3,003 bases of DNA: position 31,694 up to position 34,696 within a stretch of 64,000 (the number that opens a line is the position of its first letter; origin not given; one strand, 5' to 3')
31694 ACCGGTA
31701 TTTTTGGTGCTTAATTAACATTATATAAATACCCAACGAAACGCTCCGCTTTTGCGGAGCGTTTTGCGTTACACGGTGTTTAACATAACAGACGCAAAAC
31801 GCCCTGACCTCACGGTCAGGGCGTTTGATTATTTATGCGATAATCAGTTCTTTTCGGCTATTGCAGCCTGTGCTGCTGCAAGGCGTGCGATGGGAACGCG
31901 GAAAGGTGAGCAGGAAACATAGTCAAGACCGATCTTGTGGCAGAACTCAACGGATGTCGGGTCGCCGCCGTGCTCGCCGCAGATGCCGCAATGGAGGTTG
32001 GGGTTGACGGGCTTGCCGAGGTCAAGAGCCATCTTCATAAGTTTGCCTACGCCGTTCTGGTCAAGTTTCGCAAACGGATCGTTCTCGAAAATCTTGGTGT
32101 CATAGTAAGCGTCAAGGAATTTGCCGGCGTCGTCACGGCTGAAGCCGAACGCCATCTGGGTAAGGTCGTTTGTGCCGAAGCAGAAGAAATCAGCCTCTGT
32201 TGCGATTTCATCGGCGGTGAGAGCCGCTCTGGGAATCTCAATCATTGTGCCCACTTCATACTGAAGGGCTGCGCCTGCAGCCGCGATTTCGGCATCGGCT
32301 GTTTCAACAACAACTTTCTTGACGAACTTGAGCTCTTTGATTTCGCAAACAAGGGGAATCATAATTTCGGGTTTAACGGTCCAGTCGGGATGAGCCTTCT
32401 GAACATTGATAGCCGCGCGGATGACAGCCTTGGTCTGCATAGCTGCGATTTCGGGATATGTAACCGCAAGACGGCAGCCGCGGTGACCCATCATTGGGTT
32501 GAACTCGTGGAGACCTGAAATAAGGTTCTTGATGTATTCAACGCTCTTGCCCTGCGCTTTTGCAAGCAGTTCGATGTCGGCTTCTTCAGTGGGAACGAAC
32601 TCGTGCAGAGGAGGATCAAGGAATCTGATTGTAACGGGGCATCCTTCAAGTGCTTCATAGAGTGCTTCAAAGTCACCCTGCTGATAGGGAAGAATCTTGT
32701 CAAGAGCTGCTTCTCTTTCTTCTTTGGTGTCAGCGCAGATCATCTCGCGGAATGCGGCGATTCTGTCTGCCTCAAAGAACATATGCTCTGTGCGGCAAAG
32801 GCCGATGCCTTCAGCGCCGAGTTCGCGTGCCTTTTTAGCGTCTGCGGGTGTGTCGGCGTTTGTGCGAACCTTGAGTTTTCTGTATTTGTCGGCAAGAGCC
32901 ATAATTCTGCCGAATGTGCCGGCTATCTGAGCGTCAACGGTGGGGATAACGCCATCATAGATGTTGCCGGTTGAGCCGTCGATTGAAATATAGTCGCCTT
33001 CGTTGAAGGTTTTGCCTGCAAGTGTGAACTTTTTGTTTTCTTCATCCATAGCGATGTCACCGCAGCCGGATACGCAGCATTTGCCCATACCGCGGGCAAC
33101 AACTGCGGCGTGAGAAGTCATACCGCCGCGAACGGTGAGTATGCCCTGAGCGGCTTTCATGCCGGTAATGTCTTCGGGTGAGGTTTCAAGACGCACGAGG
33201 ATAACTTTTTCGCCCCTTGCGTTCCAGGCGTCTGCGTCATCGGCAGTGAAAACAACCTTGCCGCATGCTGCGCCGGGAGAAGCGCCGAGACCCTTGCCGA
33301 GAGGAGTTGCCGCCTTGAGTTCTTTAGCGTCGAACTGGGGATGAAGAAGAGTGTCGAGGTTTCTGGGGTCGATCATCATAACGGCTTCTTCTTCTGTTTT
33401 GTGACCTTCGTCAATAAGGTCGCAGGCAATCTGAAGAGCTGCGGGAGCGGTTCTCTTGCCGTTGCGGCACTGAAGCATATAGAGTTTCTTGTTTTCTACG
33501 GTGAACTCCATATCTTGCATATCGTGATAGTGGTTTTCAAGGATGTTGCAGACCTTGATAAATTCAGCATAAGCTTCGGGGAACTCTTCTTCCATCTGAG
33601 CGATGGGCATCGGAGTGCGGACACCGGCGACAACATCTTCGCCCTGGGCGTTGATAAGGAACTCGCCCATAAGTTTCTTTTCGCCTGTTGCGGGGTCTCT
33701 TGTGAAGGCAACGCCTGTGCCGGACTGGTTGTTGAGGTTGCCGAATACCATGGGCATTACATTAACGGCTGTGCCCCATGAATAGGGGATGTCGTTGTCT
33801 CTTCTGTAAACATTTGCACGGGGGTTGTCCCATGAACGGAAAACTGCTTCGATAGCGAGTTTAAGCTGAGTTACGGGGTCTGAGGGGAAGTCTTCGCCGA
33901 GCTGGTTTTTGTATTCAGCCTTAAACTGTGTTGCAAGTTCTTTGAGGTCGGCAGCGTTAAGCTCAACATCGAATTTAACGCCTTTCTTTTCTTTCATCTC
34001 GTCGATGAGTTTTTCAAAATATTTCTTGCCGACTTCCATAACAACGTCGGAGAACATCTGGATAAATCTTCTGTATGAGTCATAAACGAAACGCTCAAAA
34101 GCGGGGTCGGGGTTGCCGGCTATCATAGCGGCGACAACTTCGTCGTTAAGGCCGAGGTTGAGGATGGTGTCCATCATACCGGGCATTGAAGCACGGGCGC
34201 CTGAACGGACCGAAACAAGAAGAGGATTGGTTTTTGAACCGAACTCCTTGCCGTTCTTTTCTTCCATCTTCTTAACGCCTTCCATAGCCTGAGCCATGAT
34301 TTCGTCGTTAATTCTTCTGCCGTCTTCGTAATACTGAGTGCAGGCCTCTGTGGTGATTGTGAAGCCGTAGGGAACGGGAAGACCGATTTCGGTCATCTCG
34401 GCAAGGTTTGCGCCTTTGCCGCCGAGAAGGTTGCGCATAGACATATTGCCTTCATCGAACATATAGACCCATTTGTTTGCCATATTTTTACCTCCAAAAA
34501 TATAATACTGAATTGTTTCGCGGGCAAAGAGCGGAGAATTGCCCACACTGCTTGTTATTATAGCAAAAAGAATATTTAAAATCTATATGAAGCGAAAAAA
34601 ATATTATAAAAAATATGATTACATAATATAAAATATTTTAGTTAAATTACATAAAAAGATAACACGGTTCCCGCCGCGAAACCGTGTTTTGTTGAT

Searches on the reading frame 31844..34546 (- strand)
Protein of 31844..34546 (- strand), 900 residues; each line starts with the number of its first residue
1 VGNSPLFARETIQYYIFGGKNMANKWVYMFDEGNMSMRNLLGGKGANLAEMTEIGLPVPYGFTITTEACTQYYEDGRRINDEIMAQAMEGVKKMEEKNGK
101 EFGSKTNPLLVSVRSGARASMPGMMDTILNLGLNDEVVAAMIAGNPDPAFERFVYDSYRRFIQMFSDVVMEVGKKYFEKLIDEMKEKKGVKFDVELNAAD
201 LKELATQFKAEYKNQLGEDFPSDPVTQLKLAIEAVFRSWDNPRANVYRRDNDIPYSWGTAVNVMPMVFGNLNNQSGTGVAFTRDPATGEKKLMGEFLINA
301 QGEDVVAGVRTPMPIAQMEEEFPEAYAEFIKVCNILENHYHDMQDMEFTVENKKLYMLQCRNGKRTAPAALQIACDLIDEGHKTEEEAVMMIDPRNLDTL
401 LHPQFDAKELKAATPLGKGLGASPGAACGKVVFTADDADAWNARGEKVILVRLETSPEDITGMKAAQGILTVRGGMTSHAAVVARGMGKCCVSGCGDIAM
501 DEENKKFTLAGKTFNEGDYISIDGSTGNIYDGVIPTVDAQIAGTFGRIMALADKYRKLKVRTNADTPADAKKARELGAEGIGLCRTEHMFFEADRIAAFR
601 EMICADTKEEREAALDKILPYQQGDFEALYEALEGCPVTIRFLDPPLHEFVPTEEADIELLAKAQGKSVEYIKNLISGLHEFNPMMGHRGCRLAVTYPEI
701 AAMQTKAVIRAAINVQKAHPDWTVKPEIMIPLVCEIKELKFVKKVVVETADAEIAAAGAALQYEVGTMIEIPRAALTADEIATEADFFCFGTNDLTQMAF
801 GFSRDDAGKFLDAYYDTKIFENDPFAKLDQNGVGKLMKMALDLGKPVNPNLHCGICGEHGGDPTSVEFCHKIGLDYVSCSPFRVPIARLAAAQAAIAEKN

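Call 91: search_protein_families(library=ncbifam, proteins=[window:31844-34546:-], max_evalue=0.00001)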
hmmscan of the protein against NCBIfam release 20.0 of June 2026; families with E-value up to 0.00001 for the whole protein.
window:31844-34546:- (900 aa): 20 families
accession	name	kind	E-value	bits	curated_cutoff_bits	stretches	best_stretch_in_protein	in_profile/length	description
TIGR01828.1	pyru_phos_dikin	equivalog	0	1367.6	843.45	1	24-896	1-865/865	pyruvate, phosphate dikinase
NF004531.0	PRK05878.1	equivalog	8.2e-153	509.8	456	1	22-568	7-495/534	pyruvate, phosphate dikinase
NF005057.0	PRK06464.1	equivalog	1e-71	242.1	598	2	327-888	297-782/798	phosphoenolpyruvate synthase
TIGR01418.1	PEP_synth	equivalog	2.9e-63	214.4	739.75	2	327-884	291-772/784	pyruvate, water dikinase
TIGR01417.1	PTS_I_fam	equivalog_domain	1.1e-38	133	341.7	2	678-896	346-541/565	phosphoenolpyruvate--protein phosphotransferase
NF008382.0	PRK11177.1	equivalog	2.1e-30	105.9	824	2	680-886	349-532/575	phosphoenolpyruvate-protein phosphotransferase PtsI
NF008283.0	PRK11061.1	equivalog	3e-23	82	583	1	679-880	513-690/748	phosphoenolpyruvate--protein phosphotransferase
NF004878.0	PRK06241.1-3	subfamily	2.1e-22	79.1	945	1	24-107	2-83/891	phosphoenolpyruvate synthase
NF004881.0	PRK06241.2-2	equivalog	7e-19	67.6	883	1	417-492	789-862/898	phosphoenolpyruvate synthase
NF052632.1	undecylprod_RedH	equivalog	4.5e-16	58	1350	1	29-87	5-62/880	undecylprodigiosin ligase RedH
NF052631.1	prodigiosin_PigC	equivalog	1.5e-14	52.8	1300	0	35-93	10-67/883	prodigiosin ligase PigC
NF004877.0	PRK06241.1-2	subfamily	3e-14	52.3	866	1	24-89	2-68/869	phosphoenolpyruvate synthase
NF004880.0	PRK06241.2-1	equivalog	2.3e-12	45.7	972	0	231-362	141-279/837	phosphoenolpyruvate synthase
NF004883.0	PRK06241.2-4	equivalog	3.1e-12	45.5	1063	0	408-529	803-910/928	phosphoenolpyruvate synthase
NF041857.1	RIF_Ptrans_rph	equivalog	6.4e-12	44.6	999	0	27-84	3-61/864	rifamycin-inactivating phosphotransferase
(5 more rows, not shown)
